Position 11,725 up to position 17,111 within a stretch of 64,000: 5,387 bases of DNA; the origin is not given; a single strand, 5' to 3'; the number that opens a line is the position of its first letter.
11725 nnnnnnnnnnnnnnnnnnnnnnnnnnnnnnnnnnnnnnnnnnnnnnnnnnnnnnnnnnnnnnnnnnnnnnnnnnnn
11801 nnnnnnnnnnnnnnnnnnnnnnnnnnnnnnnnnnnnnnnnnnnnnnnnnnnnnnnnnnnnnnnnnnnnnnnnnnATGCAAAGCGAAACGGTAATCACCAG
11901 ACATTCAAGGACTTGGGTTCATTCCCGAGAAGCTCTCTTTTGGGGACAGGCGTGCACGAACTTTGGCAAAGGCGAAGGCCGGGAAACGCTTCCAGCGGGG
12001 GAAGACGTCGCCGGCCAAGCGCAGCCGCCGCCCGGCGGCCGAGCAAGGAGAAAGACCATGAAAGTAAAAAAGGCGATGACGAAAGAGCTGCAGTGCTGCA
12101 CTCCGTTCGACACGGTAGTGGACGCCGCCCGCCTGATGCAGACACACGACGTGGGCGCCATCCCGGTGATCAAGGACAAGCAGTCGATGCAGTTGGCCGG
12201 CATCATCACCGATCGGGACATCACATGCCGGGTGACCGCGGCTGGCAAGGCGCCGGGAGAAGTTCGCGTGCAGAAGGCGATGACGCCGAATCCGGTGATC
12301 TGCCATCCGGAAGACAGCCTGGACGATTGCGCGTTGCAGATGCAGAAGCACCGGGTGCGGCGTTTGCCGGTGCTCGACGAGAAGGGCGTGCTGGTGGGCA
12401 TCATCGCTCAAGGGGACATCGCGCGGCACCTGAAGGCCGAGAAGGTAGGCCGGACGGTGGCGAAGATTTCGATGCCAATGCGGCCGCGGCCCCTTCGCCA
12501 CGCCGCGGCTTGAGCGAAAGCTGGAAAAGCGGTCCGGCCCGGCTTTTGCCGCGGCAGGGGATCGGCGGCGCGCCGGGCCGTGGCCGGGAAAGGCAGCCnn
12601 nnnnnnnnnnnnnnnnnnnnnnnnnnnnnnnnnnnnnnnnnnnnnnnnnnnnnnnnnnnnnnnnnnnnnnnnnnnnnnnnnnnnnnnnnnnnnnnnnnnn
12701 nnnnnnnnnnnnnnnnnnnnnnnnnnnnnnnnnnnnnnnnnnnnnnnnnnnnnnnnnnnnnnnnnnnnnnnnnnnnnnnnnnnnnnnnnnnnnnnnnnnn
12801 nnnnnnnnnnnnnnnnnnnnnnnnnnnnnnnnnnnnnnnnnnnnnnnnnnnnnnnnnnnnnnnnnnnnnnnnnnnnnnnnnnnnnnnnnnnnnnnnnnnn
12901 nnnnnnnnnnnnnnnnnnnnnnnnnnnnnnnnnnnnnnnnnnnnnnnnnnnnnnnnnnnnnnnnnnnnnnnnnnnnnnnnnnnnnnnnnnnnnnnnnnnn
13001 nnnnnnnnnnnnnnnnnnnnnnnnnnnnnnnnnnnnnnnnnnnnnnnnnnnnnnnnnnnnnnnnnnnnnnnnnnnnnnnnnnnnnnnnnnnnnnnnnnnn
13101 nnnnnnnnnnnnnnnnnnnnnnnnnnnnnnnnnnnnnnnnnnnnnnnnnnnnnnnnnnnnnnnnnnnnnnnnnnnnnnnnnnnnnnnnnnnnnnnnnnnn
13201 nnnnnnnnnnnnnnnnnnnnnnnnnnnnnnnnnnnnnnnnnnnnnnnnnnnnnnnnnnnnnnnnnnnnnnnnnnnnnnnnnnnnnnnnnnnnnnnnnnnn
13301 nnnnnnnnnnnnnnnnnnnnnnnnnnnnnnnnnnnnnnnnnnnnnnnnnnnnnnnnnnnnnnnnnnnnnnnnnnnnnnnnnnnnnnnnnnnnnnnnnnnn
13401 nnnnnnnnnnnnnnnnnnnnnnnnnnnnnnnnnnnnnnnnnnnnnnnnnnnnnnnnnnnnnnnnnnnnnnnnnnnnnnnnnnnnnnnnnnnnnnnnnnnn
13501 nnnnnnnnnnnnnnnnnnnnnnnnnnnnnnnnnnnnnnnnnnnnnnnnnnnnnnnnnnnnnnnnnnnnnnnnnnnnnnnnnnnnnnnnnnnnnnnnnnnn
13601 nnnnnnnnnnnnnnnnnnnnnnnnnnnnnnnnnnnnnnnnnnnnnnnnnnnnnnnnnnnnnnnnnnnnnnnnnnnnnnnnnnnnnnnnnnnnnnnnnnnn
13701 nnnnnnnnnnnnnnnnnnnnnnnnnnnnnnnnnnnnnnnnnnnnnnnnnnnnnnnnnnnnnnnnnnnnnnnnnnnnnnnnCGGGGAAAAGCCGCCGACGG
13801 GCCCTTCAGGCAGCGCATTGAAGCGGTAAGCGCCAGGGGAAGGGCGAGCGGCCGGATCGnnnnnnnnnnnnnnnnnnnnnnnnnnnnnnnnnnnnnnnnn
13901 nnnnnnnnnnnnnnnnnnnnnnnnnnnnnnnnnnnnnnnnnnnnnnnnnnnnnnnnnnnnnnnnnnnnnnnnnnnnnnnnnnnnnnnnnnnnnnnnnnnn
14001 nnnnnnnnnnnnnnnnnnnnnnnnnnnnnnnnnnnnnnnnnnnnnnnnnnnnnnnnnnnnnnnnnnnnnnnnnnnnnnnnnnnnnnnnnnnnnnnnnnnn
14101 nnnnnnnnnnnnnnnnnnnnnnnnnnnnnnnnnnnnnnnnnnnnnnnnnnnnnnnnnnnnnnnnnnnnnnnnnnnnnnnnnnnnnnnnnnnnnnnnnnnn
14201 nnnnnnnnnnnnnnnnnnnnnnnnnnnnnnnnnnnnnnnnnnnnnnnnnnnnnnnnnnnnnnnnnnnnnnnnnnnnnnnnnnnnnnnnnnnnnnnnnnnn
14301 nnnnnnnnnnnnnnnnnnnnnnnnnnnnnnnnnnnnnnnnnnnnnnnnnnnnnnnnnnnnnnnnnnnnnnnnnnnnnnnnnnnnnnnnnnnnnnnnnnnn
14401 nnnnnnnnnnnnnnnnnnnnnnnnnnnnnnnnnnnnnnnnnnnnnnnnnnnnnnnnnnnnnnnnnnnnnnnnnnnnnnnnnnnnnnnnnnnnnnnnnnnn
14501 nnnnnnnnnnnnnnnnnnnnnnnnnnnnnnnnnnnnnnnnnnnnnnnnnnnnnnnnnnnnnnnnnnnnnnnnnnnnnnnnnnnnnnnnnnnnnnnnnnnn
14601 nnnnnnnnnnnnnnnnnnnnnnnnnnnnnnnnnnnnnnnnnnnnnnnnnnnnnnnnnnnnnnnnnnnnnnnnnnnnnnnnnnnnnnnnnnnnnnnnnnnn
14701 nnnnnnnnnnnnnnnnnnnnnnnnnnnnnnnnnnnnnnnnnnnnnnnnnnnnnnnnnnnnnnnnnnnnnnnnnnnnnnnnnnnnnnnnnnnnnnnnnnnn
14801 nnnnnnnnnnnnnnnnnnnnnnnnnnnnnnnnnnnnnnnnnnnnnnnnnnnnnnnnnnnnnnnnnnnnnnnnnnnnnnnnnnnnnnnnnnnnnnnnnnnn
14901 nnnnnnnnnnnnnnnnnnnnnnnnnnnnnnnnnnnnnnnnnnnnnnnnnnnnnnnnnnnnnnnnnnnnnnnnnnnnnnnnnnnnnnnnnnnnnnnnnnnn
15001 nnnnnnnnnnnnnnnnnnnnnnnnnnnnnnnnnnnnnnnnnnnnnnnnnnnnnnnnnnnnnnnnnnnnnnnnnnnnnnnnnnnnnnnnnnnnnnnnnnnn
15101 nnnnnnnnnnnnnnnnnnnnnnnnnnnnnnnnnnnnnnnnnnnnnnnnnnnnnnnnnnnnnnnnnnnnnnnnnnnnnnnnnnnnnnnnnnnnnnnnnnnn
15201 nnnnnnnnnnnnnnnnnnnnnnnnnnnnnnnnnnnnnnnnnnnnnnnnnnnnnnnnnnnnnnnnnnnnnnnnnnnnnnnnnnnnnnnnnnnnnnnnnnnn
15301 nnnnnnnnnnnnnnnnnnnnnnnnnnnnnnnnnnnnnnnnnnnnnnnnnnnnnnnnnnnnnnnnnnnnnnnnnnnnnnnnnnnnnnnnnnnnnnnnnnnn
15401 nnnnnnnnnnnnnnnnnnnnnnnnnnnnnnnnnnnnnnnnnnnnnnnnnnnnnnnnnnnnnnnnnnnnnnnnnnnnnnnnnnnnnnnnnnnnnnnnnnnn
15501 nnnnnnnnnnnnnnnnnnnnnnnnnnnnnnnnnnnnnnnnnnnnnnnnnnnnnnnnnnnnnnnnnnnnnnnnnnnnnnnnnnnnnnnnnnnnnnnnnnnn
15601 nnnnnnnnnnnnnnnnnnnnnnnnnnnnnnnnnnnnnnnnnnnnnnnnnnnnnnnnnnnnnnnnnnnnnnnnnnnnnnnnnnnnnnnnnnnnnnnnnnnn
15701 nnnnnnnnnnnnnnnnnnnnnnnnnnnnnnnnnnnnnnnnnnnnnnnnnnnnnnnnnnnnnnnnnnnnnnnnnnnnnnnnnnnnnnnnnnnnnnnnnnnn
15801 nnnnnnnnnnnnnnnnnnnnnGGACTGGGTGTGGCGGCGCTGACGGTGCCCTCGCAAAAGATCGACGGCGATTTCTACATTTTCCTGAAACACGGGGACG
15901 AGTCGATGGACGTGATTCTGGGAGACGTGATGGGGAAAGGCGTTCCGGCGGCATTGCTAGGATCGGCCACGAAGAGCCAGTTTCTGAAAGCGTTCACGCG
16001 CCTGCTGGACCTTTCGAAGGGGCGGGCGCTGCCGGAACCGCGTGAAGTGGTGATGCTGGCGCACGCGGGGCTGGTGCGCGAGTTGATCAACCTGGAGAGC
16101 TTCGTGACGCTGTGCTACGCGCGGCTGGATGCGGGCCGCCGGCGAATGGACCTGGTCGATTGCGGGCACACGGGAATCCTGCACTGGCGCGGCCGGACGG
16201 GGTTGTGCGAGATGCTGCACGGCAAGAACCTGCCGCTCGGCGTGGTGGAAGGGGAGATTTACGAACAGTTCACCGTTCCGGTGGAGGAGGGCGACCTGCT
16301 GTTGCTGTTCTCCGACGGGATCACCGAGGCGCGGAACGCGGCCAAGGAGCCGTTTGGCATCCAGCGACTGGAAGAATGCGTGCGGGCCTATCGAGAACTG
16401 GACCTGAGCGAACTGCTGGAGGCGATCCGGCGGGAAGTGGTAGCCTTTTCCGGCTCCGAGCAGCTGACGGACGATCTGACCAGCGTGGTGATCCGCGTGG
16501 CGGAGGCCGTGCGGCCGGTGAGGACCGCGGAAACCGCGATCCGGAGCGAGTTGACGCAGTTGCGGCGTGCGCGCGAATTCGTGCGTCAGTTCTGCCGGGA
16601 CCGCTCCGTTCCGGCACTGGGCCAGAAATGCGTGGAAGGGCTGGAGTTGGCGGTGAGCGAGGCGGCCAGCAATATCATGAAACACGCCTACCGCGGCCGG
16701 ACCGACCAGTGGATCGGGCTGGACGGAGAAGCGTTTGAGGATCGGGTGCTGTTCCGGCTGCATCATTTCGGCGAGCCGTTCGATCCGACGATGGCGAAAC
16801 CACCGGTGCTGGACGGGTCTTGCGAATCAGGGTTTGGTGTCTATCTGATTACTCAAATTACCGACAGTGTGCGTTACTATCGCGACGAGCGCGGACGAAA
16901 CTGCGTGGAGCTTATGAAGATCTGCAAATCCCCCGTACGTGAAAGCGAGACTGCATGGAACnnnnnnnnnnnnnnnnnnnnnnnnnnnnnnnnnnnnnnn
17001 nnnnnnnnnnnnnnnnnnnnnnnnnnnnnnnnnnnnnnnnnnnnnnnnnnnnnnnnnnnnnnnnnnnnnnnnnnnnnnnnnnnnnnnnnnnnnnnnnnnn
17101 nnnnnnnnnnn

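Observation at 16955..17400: STAS antagonist translationally coupled (ATGA) to glycogen phosphorylase, with no sigma or anti-sigma factor in 64 kb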

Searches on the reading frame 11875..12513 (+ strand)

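Call 6: search_protein_families(library=pfam, proteins=[window:11875-12513:+], max_evalue=0.001)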
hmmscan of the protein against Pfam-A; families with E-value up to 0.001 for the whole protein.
window:11875-12513:+ (212 aa): 1 family
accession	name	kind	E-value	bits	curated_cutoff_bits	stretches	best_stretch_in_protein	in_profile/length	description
PF00571.33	CBS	-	2.8e-29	101.6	24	2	134-186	3-55/57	CBS domain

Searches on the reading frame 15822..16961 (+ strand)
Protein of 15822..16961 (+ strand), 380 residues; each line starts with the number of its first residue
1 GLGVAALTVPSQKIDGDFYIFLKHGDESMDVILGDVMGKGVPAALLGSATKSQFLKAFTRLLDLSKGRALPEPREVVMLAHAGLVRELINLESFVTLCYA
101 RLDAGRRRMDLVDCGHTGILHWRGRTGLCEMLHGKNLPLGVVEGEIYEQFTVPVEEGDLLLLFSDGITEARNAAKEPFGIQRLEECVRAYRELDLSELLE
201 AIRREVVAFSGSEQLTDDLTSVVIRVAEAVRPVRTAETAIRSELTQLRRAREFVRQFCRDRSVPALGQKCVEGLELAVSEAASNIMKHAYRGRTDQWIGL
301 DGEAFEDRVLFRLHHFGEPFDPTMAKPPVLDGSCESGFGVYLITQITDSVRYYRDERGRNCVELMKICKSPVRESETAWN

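Call 40: search_solved_structures(query=window:15822-16961:+, max_evalue=0.01, show_alignments=4)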
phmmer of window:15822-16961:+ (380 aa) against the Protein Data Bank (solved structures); distinct sequences matched with E-value up to 0.01: 7.
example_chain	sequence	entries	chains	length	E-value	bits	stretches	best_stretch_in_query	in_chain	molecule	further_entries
3es2_A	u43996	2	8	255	1.1e-07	34.7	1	6-174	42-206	Probable two-component response regulator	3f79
3eq2_A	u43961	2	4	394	2.8e-07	33.3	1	6-174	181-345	Probable two-component response regulator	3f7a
5mqh_A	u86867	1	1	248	1e-06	31.5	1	14-227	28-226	Serine phosphatase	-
3t91_A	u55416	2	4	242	2.2e-06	30.4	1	14-227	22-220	Stage II sporulation protein E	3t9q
5ucg_A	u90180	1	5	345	7.3e-06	28.6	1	14-226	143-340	Stage II sporulation protein E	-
6k4e_A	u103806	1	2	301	7.8e-05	25.2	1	9-223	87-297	Putative serine phosphatase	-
6m36_A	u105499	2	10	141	9e-05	25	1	271-353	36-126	Serine-protein kinase RsbW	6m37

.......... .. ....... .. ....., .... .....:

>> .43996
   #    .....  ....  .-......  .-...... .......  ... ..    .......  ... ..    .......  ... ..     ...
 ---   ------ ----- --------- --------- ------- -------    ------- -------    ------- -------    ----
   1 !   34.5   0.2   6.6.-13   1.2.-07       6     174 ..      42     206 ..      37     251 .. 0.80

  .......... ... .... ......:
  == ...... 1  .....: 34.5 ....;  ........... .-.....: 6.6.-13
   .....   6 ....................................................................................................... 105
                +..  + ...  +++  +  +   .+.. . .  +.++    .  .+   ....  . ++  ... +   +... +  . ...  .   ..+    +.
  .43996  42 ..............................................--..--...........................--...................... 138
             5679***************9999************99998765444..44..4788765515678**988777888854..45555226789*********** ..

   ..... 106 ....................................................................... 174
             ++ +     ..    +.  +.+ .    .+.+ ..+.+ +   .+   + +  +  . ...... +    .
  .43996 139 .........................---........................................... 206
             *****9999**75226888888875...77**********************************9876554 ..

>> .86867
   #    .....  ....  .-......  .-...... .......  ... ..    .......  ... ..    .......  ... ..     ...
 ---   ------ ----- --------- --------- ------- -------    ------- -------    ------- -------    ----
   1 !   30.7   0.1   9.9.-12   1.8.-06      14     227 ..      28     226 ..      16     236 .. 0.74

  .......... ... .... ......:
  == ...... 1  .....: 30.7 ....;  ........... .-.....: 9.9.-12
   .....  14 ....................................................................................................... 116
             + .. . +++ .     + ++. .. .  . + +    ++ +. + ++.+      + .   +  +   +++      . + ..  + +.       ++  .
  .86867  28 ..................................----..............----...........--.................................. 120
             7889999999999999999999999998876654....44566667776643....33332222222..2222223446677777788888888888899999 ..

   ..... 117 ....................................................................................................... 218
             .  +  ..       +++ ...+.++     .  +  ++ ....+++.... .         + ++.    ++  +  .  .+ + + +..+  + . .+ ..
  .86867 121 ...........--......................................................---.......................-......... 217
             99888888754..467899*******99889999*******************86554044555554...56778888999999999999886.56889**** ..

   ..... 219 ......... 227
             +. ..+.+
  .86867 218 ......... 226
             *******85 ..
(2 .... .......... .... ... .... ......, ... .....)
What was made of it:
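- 13860..16964 (+): Bifunctional membrane sensor, 1034 aa. Domains: DUF4118 (KdpD-like transmembrane, nt 13902-14219), PAS (14268-14573), GAF (14673-15095), GAF (15177-15614), PP2C/SpoIIE phosphatase (15897-16499), RsbW-like HATPase_c_2 kinase (16542-16916). All four PP2C metal-binding Asp motifs align with SpoIIE (call 40).
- On HsbR/CrsR-type bifunctional partner-switch enzyme: GD, DVMGKG, SDG and DDLT align with the SpoIIE motifs (call 40).
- Closest known: HptB-HsbR-HsbA of Pseudomonas aeruginosa, and CrsR-CrsA of Shewanella oneidensis. Different: Only the P. aeruginosa RssB PP2C structure was hit, at E=1e-7 (call 40).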

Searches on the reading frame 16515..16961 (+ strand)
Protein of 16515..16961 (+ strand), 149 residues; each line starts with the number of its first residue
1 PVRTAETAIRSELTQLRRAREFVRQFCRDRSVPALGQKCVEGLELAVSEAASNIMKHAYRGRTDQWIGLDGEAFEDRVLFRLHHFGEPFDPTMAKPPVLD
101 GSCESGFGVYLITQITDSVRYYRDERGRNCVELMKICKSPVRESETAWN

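Call 42: search_solved_structures(query=window:16515-16961:+, max_evalue=1, show_alignments=5)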
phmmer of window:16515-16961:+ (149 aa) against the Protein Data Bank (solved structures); distinct sequences matched with E-value up to 1: 2.
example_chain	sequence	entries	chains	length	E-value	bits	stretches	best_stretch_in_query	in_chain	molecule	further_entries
6m36_A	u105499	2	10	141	1.6e-05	28.2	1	40-122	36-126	Serine-protein kinase RsbW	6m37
9qih_A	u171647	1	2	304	0.5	13.7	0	73-121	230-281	SenB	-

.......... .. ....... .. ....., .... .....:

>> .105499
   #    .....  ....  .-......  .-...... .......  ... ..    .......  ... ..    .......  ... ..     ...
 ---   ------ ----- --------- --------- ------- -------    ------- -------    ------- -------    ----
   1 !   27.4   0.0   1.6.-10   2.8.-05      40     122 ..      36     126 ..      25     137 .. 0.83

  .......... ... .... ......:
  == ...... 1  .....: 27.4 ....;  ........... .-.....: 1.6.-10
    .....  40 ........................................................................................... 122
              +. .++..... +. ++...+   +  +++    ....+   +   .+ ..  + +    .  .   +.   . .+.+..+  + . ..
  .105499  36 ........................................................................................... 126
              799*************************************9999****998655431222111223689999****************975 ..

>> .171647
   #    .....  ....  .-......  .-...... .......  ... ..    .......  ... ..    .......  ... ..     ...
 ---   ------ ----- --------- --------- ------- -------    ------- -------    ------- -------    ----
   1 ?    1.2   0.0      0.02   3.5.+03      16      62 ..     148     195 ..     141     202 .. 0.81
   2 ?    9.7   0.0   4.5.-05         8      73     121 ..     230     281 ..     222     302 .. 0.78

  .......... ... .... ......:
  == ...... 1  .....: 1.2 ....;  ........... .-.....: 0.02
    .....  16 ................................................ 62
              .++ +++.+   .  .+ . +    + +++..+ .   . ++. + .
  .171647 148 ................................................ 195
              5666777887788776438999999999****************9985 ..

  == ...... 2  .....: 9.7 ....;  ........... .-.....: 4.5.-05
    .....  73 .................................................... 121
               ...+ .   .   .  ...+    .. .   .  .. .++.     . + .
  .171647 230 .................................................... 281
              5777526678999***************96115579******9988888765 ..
